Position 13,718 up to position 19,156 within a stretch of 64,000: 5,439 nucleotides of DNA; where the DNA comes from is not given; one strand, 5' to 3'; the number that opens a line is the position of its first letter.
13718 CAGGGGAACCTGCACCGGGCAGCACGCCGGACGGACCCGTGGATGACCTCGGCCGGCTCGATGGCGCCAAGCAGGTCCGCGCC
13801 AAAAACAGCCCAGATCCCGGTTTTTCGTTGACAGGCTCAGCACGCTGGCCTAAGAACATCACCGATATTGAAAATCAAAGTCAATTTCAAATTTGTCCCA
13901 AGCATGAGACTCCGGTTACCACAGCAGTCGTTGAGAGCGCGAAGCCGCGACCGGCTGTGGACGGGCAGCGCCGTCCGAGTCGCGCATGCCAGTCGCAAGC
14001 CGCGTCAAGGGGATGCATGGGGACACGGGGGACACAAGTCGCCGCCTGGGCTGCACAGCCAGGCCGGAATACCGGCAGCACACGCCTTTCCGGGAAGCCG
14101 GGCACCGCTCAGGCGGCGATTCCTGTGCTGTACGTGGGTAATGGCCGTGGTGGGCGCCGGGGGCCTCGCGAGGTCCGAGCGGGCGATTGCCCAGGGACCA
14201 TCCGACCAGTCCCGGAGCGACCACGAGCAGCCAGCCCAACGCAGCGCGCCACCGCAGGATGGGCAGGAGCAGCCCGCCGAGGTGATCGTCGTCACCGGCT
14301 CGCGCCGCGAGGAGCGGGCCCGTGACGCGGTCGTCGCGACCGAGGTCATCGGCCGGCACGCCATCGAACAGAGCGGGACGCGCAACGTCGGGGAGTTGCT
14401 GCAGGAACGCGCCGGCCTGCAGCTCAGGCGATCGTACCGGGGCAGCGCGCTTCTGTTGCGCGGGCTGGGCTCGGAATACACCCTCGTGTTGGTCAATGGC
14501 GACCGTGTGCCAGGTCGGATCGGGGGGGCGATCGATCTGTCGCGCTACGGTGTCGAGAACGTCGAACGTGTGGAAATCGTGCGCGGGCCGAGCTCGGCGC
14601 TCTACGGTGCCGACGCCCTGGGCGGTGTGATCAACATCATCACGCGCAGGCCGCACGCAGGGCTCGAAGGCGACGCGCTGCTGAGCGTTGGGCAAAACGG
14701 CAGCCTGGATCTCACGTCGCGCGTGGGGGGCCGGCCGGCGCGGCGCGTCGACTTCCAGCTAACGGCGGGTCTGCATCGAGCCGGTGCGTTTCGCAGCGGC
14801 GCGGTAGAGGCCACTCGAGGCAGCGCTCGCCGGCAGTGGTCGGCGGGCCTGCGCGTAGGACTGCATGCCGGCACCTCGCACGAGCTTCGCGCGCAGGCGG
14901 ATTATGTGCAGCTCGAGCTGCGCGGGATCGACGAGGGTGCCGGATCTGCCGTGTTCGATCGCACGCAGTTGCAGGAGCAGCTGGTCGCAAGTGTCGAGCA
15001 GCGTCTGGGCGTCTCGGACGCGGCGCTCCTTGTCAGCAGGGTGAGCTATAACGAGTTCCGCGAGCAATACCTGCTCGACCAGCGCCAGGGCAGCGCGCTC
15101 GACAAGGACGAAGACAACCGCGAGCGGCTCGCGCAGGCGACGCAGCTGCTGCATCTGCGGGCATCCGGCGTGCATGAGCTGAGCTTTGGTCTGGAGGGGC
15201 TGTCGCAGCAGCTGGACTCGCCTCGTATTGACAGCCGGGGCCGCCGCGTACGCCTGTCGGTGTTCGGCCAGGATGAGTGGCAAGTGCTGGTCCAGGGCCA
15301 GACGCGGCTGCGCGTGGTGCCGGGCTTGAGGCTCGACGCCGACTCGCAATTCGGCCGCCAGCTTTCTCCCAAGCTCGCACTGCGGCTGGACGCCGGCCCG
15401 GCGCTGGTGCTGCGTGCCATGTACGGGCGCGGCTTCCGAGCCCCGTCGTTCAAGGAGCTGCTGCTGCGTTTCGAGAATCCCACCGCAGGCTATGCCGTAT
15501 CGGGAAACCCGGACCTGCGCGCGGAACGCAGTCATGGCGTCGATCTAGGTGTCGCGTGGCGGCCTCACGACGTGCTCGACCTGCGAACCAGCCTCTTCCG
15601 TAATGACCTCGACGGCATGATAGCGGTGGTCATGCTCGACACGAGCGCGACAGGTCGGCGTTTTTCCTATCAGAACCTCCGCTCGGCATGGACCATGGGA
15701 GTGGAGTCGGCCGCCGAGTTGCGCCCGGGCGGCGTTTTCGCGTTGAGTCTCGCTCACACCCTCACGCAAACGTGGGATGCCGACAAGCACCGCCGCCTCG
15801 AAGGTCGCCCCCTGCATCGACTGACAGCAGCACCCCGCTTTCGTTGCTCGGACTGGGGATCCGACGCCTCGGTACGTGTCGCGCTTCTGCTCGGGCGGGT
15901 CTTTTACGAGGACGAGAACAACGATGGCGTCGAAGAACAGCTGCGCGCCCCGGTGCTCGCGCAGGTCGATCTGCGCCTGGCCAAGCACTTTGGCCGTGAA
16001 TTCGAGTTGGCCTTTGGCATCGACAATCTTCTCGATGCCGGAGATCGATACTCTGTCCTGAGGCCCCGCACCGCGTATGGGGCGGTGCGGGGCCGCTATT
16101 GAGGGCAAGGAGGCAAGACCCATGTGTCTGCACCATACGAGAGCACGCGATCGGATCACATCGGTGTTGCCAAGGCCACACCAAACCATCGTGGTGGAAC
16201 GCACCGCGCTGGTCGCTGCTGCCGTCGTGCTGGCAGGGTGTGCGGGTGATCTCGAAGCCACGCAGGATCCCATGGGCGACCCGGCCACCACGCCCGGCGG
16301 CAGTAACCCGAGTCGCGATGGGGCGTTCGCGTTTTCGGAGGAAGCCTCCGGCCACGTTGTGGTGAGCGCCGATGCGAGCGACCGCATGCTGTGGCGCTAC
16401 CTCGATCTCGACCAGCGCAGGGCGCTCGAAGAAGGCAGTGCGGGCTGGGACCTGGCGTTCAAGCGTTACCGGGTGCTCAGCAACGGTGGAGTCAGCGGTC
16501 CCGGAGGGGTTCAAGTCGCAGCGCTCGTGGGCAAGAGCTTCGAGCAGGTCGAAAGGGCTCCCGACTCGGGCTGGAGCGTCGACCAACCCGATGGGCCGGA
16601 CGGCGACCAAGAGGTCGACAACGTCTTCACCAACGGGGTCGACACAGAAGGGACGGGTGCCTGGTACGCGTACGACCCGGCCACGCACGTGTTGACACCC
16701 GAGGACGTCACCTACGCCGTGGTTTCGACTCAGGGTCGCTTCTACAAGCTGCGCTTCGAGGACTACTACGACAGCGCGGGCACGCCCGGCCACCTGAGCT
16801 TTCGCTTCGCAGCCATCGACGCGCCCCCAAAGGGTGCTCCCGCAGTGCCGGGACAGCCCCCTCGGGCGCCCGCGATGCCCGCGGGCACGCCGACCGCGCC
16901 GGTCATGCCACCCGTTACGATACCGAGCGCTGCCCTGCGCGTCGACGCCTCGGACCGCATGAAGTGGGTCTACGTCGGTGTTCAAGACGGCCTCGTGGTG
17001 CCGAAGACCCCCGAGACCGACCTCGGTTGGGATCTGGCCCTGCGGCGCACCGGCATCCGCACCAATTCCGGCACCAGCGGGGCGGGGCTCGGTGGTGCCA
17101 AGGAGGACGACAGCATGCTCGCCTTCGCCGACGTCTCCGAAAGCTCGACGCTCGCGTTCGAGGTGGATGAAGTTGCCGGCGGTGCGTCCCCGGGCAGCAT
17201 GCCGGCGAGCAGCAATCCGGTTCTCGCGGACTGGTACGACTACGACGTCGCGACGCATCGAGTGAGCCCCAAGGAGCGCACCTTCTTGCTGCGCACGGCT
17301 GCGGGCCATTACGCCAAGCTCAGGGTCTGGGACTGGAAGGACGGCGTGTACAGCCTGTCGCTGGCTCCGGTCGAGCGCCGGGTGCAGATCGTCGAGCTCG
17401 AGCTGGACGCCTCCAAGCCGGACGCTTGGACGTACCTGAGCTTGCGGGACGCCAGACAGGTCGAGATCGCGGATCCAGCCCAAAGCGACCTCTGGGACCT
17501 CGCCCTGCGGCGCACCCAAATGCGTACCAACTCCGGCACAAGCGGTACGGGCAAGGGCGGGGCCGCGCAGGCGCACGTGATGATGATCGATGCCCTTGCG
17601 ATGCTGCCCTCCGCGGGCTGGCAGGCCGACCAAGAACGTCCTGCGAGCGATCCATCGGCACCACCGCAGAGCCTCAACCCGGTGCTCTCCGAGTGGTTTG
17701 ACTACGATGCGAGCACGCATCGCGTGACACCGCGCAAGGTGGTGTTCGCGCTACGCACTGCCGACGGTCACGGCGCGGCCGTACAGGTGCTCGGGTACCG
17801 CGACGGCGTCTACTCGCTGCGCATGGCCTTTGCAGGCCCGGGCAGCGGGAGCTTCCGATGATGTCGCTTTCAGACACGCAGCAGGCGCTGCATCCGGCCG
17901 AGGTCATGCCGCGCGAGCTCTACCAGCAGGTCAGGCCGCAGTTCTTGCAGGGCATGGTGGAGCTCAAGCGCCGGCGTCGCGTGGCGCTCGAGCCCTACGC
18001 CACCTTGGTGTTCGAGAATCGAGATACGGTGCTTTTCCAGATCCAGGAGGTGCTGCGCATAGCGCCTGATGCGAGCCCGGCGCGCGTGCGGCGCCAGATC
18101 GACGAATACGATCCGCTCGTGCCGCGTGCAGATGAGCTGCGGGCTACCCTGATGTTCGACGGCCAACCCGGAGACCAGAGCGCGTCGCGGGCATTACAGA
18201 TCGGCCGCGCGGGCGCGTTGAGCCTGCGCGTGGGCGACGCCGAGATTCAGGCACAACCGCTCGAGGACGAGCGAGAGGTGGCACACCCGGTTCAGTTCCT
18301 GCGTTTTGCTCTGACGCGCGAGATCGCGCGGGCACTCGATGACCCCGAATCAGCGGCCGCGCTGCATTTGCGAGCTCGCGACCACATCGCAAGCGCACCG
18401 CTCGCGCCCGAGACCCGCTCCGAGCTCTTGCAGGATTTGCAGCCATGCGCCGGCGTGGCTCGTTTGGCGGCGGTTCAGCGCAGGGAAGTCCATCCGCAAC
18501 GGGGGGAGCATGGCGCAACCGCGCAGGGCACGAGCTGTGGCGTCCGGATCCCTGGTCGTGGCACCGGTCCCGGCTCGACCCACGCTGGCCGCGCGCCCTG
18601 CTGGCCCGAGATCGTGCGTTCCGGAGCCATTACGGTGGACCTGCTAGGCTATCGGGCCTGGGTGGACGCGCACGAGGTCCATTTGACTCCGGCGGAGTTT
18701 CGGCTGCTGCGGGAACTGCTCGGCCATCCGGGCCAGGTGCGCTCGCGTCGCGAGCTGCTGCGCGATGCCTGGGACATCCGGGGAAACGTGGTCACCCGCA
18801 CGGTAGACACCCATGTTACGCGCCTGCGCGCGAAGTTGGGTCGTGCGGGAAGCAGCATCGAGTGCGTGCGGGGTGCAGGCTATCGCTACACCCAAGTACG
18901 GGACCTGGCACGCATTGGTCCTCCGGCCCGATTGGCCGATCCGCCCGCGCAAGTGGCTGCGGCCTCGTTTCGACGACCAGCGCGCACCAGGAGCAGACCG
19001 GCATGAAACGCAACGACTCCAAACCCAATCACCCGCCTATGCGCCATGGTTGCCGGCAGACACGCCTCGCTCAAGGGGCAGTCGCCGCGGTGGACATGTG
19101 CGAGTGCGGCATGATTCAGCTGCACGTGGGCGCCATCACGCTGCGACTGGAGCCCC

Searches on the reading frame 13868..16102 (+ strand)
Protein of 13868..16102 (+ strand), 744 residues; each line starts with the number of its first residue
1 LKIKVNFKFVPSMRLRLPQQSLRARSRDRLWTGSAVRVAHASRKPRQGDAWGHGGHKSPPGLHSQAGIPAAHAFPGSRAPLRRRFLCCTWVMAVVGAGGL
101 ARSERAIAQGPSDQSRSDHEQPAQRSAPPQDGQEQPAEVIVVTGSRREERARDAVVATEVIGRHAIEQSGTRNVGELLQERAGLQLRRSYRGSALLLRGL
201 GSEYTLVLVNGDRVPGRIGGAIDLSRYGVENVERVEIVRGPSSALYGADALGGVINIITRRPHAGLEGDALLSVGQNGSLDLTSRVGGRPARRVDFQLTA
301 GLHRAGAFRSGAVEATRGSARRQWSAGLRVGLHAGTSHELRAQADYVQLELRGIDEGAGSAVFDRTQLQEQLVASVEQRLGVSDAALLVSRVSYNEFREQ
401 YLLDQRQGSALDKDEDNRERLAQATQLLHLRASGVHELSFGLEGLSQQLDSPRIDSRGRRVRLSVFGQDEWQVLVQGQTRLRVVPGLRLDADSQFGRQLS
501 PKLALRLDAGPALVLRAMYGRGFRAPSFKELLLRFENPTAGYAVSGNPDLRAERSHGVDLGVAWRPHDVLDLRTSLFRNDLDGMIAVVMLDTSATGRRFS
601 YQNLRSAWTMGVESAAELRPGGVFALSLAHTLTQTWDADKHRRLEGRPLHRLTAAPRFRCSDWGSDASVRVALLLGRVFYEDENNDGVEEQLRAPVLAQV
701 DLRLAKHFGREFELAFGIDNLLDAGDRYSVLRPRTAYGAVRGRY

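Call 10: search_protein_families(library=pfam, proteins=[window:13868-16102:+], max_evalue=0.001)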
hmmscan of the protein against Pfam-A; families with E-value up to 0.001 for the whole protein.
window:13868-16102:+ (744 aa): 2 families
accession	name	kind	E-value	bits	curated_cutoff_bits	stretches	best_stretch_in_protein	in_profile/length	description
PF00593.30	TonB_dep_Rec_b-barrel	-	5.7e-41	142.2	27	1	316-721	55-436/436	TonB dependent receptor-like, beta-barrel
PF07715.20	Plug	-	3.7e-22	79.3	23.9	1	151-254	2-107/107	TonB-dependent Receptor Plug Domain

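Call 46: search_protein_families(library=ncbifam, proteins=[window:13868-16102:+], max_evalue=0.001)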
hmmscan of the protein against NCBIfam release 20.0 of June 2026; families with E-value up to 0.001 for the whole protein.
window:13868-16102:+ (744 aa): 31 families (the best 25 are shown)
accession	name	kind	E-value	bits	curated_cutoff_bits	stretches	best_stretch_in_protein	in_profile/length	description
TIGR01785.1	TonB-hemin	subfamily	3.1e-52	178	316.85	1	138-724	2-652/677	TonB-dependent heme/hemoglobin receptor family protein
TIGR01779.1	TonB-B12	equivalog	1.7e-50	172.2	599.7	1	133-724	24-591/614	TonB-dependent vitamin B12 receptor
NF010010.0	PRK13483.1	equivalog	1.1e-45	155.8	927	2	130-268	26-171/660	ligand-gated channel protein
TIGR01786.1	TonB-hemlactrns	subfamily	3.5e-38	131.4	323.75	2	496-633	435-585/719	TonB-dependent hemoglobin/transferrin/lactoferrin family receptor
NF053590.1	TonB_dep_TOL0244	equivalog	2.2e-37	128.9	645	1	134-724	8-578/604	TOL_0244 family TonB-dependent receptor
NF010038.0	PRK13513.1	equivalog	1.6e-36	126.1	942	2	128-263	26-168/659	ligand-gated channel protein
NF007478.2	PRK10064.1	equivalog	6.8e-34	117.1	745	2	132-261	25-159/663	catecholate siderophore receptor CirA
NF007926.1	PRK10641.1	equivalog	4.8e-31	108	836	2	133-267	23-161/617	TonB-dependent vitamin B12 receptor BtuB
NF010011.0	PRK13484.1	equivalog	4.9e-28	97.8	1197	2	133-274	26-172/682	IreA family TonB-dependent siderophore receptor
NF010048.1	PRK13524.1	subfamily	1.5e-26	93.1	493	2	114-309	17-219/744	FepA family TonB-dependent siderophore receptor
TIGR01783.1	TonB-siderophor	subfamily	6.8e-26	91.1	223.5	2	157-337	5-189/649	TonB-dependent siderophore receptor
NF010051.0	PRK13528.1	subfamily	5.6e-24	84.4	583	2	196-302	98-208/727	FepA family TonB-dependent siderophore receptor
NF010012.0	PRK13486.1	equivalog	1.4e-23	83.2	924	2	138-261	26-159/696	TonB-dependent receptor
NF038079.1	TonB_sider_MxcH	equivalog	5.9e-21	74.2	925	2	117-285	95-264/792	TonB-dependent siderophore myxochelin receptor MxcH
NF050067.1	TonBEntbctnRecCfrA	equivalog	4.4e-20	71.6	1200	2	139-261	28-159/698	TonB-dependent ferric enterobactin receptor CfrA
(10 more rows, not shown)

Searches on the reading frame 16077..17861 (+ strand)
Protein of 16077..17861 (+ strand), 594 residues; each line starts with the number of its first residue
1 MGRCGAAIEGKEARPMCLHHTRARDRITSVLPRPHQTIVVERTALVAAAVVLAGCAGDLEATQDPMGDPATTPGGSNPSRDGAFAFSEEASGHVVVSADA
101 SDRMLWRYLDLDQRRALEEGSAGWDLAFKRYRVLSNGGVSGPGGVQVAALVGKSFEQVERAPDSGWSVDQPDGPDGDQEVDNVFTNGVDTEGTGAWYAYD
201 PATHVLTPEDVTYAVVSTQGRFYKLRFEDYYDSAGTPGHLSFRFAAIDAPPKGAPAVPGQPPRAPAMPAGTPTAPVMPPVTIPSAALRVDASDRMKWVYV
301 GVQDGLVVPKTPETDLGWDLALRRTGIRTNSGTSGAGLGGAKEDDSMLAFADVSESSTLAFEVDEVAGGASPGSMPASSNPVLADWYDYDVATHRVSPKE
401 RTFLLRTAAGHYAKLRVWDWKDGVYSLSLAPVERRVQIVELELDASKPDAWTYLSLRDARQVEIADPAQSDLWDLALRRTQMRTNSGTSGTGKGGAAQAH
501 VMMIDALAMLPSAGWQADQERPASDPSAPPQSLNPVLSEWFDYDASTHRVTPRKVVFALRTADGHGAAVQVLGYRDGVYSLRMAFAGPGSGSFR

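Call 10: search_protein_families(library=pfam, proteins=[window:16077-17861:+], max_evalue=0.001)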
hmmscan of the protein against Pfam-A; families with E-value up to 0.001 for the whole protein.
window:16077-17861:+ (594 aa): 1 family
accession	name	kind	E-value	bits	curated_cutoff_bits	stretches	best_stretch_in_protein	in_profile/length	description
PF14064.11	HmuY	-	6.4e-53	179.5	27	3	449-576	3-144/157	HmuY protein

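Call 46: search_protein_families(library=ncbifam, proteins=[window:16077-17861:+], max_evalue=0.001)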
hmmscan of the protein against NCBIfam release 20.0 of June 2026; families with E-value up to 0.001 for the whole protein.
window:16077-17861:+ (594 aa): 0 families

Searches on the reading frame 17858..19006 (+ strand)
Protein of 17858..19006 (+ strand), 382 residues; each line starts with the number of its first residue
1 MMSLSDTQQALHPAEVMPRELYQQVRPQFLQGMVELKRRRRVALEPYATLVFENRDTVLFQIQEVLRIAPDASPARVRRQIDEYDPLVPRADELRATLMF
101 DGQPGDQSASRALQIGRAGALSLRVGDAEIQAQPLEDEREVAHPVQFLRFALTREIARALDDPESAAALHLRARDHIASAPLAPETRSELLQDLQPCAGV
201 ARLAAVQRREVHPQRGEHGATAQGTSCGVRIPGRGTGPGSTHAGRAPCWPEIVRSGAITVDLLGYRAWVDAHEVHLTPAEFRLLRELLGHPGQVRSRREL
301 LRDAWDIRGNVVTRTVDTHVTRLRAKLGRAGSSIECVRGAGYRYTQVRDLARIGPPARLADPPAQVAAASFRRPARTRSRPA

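Call 10: search_protein_families(library=pfam, proteins=[window:17858-19006:+], max_evalue=0.001)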
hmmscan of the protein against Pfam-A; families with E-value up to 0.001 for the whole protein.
window:17858-19006:+ (382 aa): 2 families
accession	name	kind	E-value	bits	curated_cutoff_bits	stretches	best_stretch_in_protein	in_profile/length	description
PF12007.14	DUF3501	-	1.4e-35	123.4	25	1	12-194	3-187/187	Protein of unknown function (DUF3501)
PF00486.34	Trans_reg_C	-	6.4e-21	74.7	26.2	1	273-343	3-76/77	Transcriptional regulatory protein, C terminal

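Call 13: find_encoding_contigs(protein=window:17858-19006:+, flank=10000, max_places=4)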
Protein window:17858-19006:+ (382 aa): 3 contigs read that carry it; 3 places shown.
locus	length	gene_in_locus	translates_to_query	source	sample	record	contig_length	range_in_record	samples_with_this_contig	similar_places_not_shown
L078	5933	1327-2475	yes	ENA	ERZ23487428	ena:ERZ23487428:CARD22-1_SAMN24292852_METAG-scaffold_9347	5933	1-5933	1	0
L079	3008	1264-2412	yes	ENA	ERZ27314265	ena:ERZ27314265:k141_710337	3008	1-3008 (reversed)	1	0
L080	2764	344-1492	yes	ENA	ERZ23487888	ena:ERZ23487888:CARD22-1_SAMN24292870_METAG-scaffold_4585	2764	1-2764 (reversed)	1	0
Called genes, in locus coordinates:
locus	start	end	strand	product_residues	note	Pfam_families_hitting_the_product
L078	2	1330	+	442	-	?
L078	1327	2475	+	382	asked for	PF12007:DUF3501, PF00486:Trans_reg_C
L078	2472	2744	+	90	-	-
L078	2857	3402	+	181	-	PF00578:AhpC-TSA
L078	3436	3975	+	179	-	-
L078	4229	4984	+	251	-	-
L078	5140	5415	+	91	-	-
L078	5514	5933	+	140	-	?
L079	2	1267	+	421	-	?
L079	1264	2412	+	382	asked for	PF12007:DUF3501, PF00486:Trans_reg_C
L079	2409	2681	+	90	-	-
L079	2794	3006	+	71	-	?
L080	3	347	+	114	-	?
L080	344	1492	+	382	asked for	PF12007:DUF3501, PF00486:Trans_reg_C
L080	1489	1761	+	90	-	-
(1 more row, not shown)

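Call 30: list_cluster_members(proteins=[window:17858-19006:+, window:16077-17861:+, window:19388-19933:+, window:19967-20506:+, window:20760-21515:+, window:9252-11144:+, window:4249-4968:+])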
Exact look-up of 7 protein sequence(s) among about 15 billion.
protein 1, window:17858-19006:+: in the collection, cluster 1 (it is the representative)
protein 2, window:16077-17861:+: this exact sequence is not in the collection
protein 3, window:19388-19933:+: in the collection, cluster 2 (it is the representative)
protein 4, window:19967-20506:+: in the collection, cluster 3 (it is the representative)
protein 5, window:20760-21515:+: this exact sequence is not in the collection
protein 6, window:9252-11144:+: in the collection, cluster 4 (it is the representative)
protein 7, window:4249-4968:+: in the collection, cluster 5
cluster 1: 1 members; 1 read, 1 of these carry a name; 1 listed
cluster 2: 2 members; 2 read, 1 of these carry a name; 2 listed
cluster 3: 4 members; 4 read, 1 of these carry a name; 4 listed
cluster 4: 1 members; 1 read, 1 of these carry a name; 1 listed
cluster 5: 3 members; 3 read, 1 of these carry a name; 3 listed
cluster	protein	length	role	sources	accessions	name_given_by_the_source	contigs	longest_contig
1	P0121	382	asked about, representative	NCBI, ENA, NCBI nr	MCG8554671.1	MAG: DUF3501 family protein [Proteobacteria bacterium] | DUF3501 family protein [Pseudomonadota bacterium]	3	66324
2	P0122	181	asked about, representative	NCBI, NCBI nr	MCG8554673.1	MAG: peroxiredoxin [Proteobacteria bacterium] | peroxiredoxin [Pseudomonadota bacterium]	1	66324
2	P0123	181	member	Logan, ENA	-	-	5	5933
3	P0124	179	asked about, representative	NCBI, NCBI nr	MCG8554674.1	MAG: hypothetical protein MJD61_05200 [Proteobacteria bacterium] | hypothetical protein [Pseudomonadota bacterium]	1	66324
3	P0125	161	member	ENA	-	-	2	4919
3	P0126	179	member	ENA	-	-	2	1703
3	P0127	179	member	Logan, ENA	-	-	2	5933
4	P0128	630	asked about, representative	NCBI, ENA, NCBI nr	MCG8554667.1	MAG: permease [Proteobacteria bacterium] | permease [Pseudomonadota bacterium]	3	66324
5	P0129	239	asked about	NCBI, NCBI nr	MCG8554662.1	MAG: hypothetical protein MJD61_05140 [Proteobacteria bacterium] | hypothetical protein [Pseudomonadota bacterium]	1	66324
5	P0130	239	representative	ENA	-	-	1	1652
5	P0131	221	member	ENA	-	-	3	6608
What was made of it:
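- The source is a short-read metagenome-assembled genome (call 30).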

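Call 46: search_protein_families(library=ncbifam, proteins=[window:17858-19006:+], max_evalue=0.001)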
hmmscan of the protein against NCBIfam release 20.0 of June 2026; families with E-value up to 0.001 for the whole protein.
window:17858-19006:+ (382 aa): 37 families (the best 25 are shown)
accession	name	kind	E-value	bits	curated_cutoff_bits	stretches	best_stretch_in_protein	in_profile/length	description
NF041733.1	resp_reg_CseB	equivalog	5.6e-19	68.4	350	1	252-344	136-226/228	two-component system response regulator CseB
TIGR02154.1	PhoB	equivalog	1.5e-18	67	296.2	1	252-344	131-225/226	phosphate regulon transcriptional regulator PhoB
NF053854.1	RespRegPhoBBctds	equivalog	2.1e-18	66.5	270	1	253-344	133-224/225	two-component system response regulator PhoB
NF040689.1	MtrAB_MtrA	equivalog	7.4e-17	61.4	300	1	251-343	122-217/219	MtrAB system response regulator MtrA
NF008296.0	PRK11083.1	equivalog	4.5e-14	52.4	273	1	254-345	132-226/228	two-component system response regulator CreB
NF007982.1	PRK10710.1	equivalog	8e-14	51.8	380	1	255-345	135-228/235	envelope stress response regulator BaeR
NF007546.0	PRK10161.1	equivalog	2.8e-13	50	471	1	252-345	131-226/229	phosphate response regulator transcription factor PhoB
NF045944.1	ResRegRpaBCyano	equivalog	9e-13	48.1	330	1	251-344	129-227/229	response regulator transcription factor RpaB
NF007928.2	PRK10643.1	equivalog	2.5e-11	43.6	330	1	253-343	127-215/216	two-component system response regulator PmrA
NF041209.1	resp_regPieR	equivalog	3.5e-10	39.9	450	1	275-345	157-228/231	two component system response regulator PieR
NF007820.0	PRK10529.1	equivalog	4.2e-10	39.4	325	1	250-328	126-204/225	two-component system response regulator KdpE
TIGR01387.1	cztR_silR_copR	subfamily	4.8e-10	39.5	279.2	1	256-343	128-217/218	heavy metal response regulator transcription factor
NF005568.0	PRK07239.1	equivalog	6.3e-10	38.5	273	1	256-346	286-373/381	uroporphyrinogen-III synthase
TIGR03787.1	marine_sort_RR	equivalog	1e-09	38.3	335.7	1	251-345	132-226/227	proteobacterial dedicated sortase system response regulator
NF041734.1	resp_reg_RppA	equivalog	2.4e-09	36.9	250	1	271-345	152-228/229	two-component system response regulator RppA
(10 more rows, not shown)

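Call 47: find_encoding_contigs(protein=P0129, flank=10000, max_places=3)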
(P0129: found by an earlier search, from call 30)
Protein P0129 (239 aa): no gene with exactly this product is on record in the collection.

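Call 48: find_encoding_contigs(protein=P0128, flank=10000, max_places=3)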
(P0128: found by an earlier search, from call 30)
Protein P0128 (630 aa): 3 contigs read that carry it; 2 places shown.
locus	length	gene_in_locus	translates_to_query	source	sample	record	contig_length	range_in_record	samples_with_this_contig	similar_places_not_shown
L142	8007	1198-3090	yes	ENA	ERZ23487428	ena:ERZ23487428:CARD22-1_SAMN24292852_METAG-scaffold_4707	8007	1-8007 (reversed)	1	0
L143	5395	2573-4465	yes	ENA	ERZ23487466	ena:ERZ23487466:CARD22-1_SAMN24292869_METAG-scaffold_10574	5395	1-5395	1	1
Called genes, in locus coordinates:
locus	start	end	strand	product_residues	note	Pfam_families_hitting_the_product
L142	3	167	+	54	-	?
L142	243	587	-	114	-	-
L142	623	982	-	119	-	PF12840:HTH_20 (weak), PF01022:HTH_5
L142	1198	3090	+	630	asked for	PF03773:ArsP_1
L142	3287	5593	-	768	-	PF13964:Beta-prop_Calicin (faint), PF24681:Kelch_KLHDC2_KLHL20_DRC7 (weak), PF24996:NANM (faint), PF24681:Kelch_KLHDC2_KLHL20_DRC7, PF13415:Beta-prop_FBX42 (weak), PF24681:Kelch_KLHDC2_KLHL20_DRC7, PF13415:Beta-prop_FBX42, PF24681:Kelch_KLHDC2_KLHL20_DRC7, +5 more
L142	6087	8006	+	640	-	?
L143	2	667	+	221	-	?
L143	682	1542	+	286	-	-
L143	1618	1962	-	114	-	-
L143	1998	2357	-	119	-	PF12840:HTH_20 (weak), PF01022:HTH_5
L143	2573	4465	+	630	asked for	PF03773:ArsP_1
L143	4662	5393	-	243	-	?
